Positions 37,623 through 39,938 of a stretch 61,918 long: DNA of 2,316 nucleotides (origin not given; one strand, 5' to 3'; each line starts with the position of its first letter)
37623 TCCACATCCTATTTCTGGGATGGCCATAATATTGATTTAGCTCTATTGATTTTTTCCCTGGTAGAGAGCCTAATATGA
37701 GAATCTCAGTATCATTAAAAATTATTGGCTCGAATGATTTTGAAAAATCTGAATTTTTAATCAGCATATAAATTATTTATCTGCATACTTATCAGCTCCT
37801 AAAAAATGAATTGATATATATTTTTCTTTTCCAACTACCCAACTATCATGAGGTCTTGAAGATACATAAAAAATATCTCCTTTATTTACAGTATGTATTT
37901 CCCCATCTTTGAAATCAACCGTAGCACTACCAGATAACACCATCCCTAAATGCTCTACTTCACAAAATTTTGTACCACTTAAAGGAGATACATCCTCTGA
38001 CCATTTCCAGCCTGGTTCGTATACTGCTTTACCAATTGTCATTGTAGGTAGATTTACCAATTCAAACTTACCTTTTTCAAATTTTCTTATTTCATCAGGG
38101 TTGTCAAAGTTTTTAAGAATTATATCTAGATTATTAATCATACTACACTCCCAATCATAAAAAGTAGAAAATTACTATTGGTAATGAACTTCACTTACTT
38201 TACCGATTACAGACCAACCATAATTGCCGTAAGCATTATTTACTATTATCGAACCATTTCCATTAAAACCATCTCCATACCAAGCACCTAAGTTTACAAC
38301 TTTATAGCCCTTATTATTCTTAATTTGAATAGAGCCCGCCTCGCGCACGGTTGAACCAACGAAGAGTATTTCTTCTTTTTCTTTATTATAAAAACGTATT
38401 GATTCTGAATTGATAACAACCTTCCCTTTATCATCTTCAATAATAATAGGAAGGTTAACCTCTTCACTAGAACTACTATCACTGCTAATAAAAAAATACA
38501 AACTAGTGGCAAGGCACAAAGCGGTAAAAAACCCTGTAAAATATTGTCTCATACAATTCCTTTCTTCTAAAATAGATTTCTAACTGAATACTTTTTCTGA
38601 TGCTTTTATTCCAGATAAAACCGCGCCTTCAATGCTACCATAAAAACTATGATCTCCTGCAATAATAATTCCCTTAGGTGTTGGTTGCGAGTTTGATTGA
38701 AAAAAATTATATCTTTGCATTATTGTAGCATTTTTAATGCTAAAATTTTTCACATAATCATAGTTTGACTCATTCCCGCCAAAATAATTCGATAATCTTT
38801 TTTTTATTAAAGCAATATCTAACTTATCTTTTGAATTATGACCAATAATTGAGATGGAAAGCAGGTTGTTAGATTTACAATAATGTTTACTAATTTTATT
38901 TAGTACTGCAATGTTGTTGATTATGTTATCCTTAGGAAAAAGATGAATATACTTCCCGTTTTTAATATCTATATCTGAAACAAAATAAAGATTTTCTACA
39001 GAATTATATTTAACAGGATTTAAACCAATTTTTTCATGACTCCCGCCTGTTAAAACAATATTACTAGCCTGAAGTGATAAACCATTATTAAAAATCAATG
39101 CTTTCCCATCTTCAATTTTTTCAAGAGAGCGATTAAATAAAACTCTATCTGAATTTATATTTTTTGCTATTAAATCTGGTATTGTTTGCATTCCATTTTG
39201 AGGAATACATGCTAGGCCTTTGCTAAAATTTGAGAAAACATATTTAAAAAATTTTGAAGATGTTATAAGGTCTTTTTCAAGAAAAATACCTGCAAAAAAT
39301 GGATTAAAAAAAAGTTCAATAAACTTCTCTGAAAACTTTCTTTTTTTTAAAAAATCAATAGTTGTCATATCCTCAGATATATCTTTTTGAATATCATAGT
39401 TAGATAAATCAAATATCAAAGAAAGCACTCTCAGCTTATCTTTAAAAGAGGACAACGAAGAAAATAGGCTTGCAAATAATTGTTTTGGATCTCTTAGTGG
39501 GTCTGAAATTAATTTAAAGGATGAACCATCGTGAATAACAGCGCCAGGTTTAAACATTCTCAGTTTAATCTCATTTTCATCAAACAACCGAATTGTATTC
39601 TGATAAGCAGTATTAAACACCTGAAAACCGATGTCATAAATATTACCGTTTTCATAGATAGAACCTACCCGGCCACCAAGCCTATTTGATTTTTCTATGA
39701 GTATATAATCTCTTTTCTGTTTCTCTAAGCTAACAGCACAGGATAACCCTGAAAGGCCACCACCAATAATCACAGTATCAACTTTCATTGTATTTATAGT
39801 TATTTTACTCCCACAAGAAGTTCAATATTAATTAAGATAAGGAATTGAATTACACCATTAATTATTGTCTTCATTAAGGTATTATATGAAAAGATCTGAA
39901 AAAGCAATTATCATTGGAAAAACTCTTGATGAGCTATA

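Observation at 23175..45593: Five dispersed paralogs share an unusually conserved N-terminal M-x-x-Y-[FL]-x-G-[FI] hydrophobic anchor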

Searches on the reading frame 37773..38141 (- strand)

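Call 36: search_protein_families(library=pfam, proteins=[window:37773-38141:-], max_evalue=0.01)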
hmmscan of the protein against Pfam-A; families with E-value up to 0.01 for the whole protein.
window:37773-38141:- (122 aa): 2 families
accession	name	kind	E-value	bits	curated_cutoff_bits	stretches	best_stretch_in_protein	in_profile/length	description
PF07883.17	Cupin_2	-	3.2e-05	24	27.2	1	62-105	18-61/70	Cupin domain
PF05899.18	Cupin_3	-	0.00066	19.8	23.5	1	63-95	27-58/74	EutQ-like cupin domain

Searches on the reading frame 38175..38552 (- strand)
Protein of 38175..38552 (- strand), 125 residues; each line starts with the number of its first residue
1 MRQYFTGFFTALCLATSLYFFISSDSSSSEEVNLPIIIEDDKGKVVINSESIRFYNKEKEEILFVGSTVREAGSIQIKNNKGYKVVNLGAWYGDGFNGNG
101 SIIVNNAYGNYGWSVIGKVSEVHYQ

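Call 3: search_protein_families(library=pfam, proteins=[window:38175-38552:-], max_evalue=10)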
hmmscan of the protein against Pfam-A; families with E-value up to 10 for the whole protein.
window:38175-38552:- (125 aa): 2 families
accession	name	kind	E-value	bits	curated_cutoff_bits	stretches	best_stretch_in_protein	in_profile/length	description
PF05041.20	Pecanex_C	-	0.058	13.3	27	1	45-80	158-195/228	Pecanex protein (C-terminus)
PF23504.1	YodE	-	0.37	10.9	27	0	72-94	13-35/48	YodE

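Call 4: search_protein_families(library=ncbifam, proteins=[window:38175-38552:-], max_evalue=10)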
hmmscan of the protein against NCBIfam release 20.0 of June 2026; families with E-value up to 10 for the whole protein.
window:38175-38552:- (125 aa): 0 families

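Call 49: search_protein_families(library=phrogs, proteins=[window:38175-38552:-], max_evalue=0.1)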
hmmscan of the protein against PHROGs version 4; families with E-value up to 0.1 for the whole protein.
window:38175-38552:- (125 aa): 2 families
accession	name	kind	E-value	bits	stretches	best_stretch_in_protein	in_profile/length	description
phrog_31344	-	unknown function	0.026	15.2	1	23-70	20-64/148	-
phrog_34823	-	unknown function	0.071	14.3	1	50-97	14-61/103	-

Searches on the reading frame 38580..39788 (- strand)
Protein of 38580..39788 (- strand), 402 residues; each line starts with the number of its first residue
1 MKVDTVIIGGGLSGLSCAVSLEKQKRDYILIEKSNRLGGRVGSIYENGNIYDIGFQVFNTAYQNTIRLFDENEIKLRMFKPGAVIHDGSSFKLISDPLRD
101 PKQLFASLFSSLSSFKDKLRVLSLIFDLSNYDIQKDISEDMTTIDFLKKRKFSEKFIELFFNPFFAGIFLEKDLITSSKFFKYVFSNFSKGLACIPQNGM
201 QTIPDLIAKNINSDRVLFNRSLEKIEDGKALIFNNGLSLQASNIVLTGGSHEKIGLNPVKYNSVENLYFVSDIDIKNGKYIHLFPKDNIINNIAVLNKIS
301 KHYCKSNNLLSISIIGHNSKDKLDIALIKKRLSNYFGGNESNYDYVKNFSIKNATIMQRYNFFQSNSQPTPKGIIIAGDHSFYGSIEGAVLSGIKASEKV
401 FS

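Call 36: search_protein_families(library=pfam, proteins=[window:38580-39788:-], max_evalue=0.01)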
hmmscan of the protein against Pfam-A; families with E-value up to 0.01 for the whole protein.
window:38580-39788:- (402 aa): 9 families
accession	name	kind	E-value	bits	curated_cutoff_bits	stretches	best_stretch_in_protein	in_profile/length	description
PF01593.30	Amino_oxidase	-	2e-35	123.4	19.8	2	12-249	1-255/443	Flavin containing amine oxidoreductase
PF13450.12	NAD_binding_8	-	3.5e-15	56.5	21.9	1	7-71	1-67/68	NAD(P)-binding Rossmann-like domain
PF00890.30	FAD_binding_2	-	7.2e-06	25.9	20.4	1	4-39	1-36/414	FAD binding domain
PF03486.20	HI0933_like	-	7.3e-06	26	50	1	4-40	2-38/244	HI0933-like protein Rossmann domain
PF01266.30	DAO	-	2e-05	24.8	27.9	1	4-39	1-37/353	FAD dependent oxidoreductase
PF12831.13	FAD_oxidored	-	0.00016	21.6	27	1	4-41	1-38/416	FAD dependent oxidoreductase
PF13738.12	Pyr_redox_3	-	0.0013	18.5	30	1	6-35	1-31/305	Pyridine nucleotide-disulphide oxidoreductase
PF07992.20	Pyr_redox_2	-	0.002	18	26.1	1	4-40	2-39/291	Pyridine nucleotide-disulphide oxidoreductase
PF01946.23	Thi4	-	0.0027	17.4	26.2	1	2-41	17-57/235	Thi4 family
